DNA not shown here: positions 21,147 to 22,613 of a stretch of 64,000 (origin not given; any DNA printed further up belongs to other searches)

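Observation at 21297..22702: Porin operon has the same promoter architecture: perfect sigma-54 core plus the TGTTAC motif at exactly -95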

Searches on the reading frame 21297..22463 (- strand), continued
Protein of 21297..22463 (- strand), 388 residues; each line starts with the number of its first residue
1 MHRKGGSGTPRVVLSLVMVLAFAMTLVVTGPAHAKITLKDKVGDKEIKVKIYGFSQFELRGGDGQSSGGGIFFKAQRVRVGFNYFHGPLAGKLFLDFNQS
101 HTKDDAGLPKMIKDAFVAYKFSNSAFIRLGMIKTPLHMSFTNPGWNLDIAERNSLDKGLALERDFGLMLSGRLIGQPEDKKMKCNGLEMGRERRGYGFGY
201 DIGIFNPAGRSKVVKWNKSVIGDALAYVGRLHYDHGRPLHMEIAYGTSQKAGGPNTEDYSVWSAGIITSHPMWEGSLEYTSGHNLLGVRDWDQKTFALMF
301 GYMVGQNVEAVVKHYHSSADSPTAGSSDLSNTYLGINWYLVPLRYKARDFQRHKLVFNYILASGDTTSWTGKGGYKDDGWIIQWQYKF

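Call 81: search_protein_families(library=pfam, proteins=[L012:8916-9866:+, L012:6129-8519:-, L012:3583-6171:-, L012:14699-16369:-, L005:1967-5104:+, L005:34-1620:+, L005:8602-9996:-, L005:10941-11699:-, L005:11805-12386:-, L005:12965-14713:+], max_evalue=0.0001)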
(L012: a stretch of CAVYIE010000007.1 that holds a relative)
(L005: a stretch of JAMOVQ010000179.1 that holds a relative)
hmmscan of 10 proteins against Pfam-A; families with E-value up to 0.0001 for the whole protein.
L012:8916-9866:+ (316 aa): 1 family
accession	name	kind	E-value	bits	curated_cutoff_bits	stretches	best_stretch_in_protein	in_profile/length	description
PF00581.25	Rhodanese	-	4.7e-25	88.4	22.2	2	39-153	1-102/102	Rhodanese-like domain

L012:6129-8519:- (796 aa): 13 families
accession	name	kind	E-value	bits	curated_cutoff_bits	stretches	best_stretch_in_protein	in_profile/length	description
PF14691.11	Fer4_20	-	4.5e-20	72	25.8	1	121-203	23-108/113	Dihydroprymidine dehydrogenase domain II, 4Fe-4S cluster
PF02754.22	CCG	-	3.9e-13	49.8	20.6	2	551-629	3-84/85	Cysteine-rich domain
PF13534.11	Fer4_17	-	2.1e-10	41.4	22.2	1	437-497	2-61/61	4Fe-4S dicluster domain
PF13450.12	NAD_binding_8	-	1.4e-09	38.5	21.9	1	223-258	1-36/68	NAD(P)-binding Rossmann-like domain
PF07992.20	Pyr_redox_2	-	1.5e-09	38.2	26.1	1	220-259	2-43/291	Pyridine nucleotide-disulphide oxidoreductase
PF01266.30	DAO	-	3e-07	30.7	27.9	1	221-255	2-37/353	FAD dependent oxidoreductase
PF13183.11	Fer4_8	-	1.1e-06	29.5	27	1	433-495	1-67/68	4Fe-4S dicluster domain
PF01593.30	Amino_oxidase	-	2e-06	27.8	19.8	0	229-280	2-49/443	Flavin containing amine oxidoreductase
PF12831.13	FAD_oxidored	-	3.8e-06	26.9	27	1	221-262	2-43/416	FAD dependent oxidoreductase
PF00890.30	FAD_binding_2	-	3.8e-06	26.8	20.4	1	221-257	2-38/414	FAD binding domain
PF01494.25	FAD_binding_3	-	1.5e-05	24.8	22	1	219-251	2-34/349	FAD binding domain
PF03486.20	HI0933_like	-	3.6e-05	23.8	50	1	220-254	2-36/244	HI0933-like protein Rossmann domain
PF13738.12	Pyr_redox_3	-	4.6e-05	23.2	30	0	223-253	2-32/305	Pyridine nucleotide-disulphide oxidoreductase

L012:3583-6171:- (862 aa): 11 families
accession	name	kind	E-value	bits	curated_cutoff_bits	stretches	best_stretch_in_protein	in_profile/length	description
PF00384.28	Molybdopterin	-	1.9e-26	93.4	24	1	293-693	1-333/353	Molybdopterin oxidoreductase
PF22117.2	Fer4_Nqo3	-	9.3e-16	58.2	27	1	158-222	2-66/67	NADH-quinone oxidoreductase subunit 3, ferredoxin-like domain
PF13510.11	Fer2_4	-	2.8e-15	56.6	22.8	1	21-97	3-81/82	2Fe-2S iron-sulfur cluster binding domain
PF04879.21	Molybdop_Fe4S4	-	3.3e-12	46.6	22.7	1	240-289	5-54/55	Molybdopterin oxidoreductase Fe4S4 domain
PF10588.14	NADH-G_4Fe-4S_3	-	7.3e-12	45.1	27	1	104-139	1-36/40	NADH-ubiquinone oxidoreductase-G iron-sulfur binding region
PF12838.12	Fer4_7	-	3.7e-09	37.3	27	1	166-221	1-52/52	4Fe-4S dicluster domain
PF01568.27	Molydop_binding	-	3.1e-08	34.1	26.8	1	768-839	12-82/110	Molydopterin dinucleotide binding domain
PF00037.32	Fer4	-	5.5e-08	32.8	21.1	1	206-222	7-23/24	4Fe-4S binding domain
PF12837.12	Fer4_6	-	7.9e-06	26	25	0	159-178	1-20/24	4Fe-4S binding domain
PF14697.11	Fer4_21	-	9.8e-06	26.1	35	1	163-220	4-55/59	4Fe-4S dicluster domain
PF13237.11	Fer4_10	-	4.5e-05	23.7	25.5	1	160-218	2-53/53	4Fe-4S dicluster domain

L012:14699-16369:- (556 aa): 1 family
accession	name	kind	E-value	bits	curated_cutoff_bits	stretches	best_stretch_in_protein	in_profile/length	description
PF03601.19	Cons_hypoth698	-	8.8e-36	123.8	24.5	1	118-395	1-261/304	Conserved hypothetical protein 698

L005:1967-5104:+ (1045 aa): 11 families
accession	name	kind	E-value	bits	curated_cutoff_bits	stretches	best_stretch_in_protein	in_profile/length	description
PF18978.5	DUF5714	-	6.5e-56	189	26.2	1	844-1016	1-173/173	Family of unknown function (DUF5714)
PF13847.12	Methyltransf_31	-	3.9e-29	101.6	27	1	531-677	3-142/145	Methyltransferase domain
PF08241.18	Methyltransf_11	-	2.5e-20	73.3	21.2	1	536-639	1-95/95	Methyltransferase domain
PF13649.12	Methyltransf_25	-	4.7e-20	72.5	27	1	535-635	1-97/97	Methyltransferase domain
PF04055.27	Radical_SAM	-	7.3e-20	72.2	29.5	1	101-241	3-151/166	Radical SAM superfamily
PF01209.24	Ubie_methyltran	-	4.5e-14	52.8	20.1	1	531-655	47-167/233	ubiE/COQ5 methyltransferase family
PF08242.18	Methyltransf_12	-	7.5e-12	46.3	30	1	536-637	1-98/98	Methyltransferase domain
PF13489.12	Methyltransf_23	-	4.9e-10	39.8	27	1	529-685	20-163/164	Methyltransferase domain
PF01135.25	PCMT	-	7.6e-06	26.3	20.3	1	529-580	71-122/210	Protein-L-isoaspartate(D-aspartate) O-methyltransferase (PCMT)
PF06325.19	PrmA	-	2.3e-05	24.5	22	1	525-639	155-258/296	Ribosomal protein L11 methyltransferase (PrmA)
PF05148.21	Methyltransf_8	-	4.4e-05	23.9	27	0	596-643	114-160/219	Hypothetical methyltransferase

L005:34-1620:+ (528 aa): 1 family
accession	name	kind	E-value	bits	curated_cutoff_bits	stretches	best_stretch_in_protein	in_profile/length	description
PF01474.22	DAHP_synth_2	-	6.1e-190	631.8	27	1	83-518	1-438/438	Class-II DAHP synthetase family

L005:8602-9996:- (464 aa): 10 families
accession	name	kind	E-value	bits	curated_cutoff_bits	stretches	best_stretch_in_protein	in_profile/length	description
PF12002.13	MgsA_C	-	9.5e-69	231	27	1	284-449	1-166/167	MgsA AAA+ ATPase C terminal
PF16193.11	AAA_assoc_2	-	2.6e-25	88.9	34.3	1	207-283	4-81/81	AAA C-terminal domain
PF00004.35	AAA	-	2.6e-15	57.5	21.2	1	70-177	1-125/131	ATPase family associated with various cellular activities (AAA)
PF05496.18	RuvB_N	-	9.6e-12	45.4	27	1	37-161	1-122/159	Holliday junction DNA helicase RuvB P-loop domain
PF22703.2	Cdc6_lid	-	1.3e-07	31.8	27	1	210-256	17-66/68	Cdc6 AAA+ ATPase-type lid domain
PF13191.12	AAA_16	-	3.1e-07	31.5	32.6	0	63-92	20-49/167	AAA ATPase domain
PF07728.20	AAA_5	-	1.3e-06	28.9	22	1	70-157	2-99/139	AAA domain (dynein-related subfamily)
PF13401.12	AAA_22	-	1.3e-05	25.9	27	0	69-90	7-28/130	AAA domain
PF01078.27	Mg_chelatase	-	8e-05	22.6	20.3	0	62-89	18-44/207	Magnesium chelatase, subunit ChlI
PF13173.12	AAA_14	-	8.4e-05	23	27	0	70-183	5-123/129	AAA domain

L005:10941-11699:- (252 aa): 0 families

L005:11805-12386:- (193 aa): 2 families
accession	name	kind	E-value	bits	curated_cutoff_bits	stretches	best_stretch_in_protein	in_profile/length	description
PF21095.3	CarD_C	-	1.4e-22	79.9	23.1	1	93-179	1-87/87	CarD, C-terminal domain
PF02559.22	CarD_TRCF_RID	-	3.3e-12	46.7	23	1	27-85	1-56/57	CarD-like/TRCF RID domain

L005:12965-14713:+ (582 aa): 8 families
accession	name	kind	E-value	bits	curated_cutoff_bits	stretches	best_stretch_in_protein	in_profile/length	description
PF00560.39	LRR_1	-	4.4e-38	121.5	20.6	0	146-167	2-23/23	Leucine Rich Repeat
PF23598.1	LRR_14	-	2.8e-32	112.3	40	4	116-224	43-146/353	Leucine-rich repeat region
PF12799.13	LRR_4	-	1.2e-25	89.4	27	0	338-373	2-36/44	Leucine Rich repeats (2 copies)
PF13855.12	LRR_8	-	2.7e-24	85.1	27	1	334-373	22-61/61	Leucine rich repeat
PF00041.27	fn3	-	3.5e-08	34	25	1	425-500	3-70/84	Fibronectin type III domain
PF25019.1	LRR_R13L1-DRL21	-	1e-07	32.3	27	0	112-152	88-125/127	R13L1/DRL21 LRRs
PF24758.1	LRR_At5g56370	-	5.2e-07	30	27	0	240-323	10-96/227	FBD-associated F-box protein At5g56370, LRR repeats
PF08263.17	LRRNT_2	-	8.3e-05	23.2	20.7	0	28-68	2-41/41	Leucine rich repeat N-terminal domain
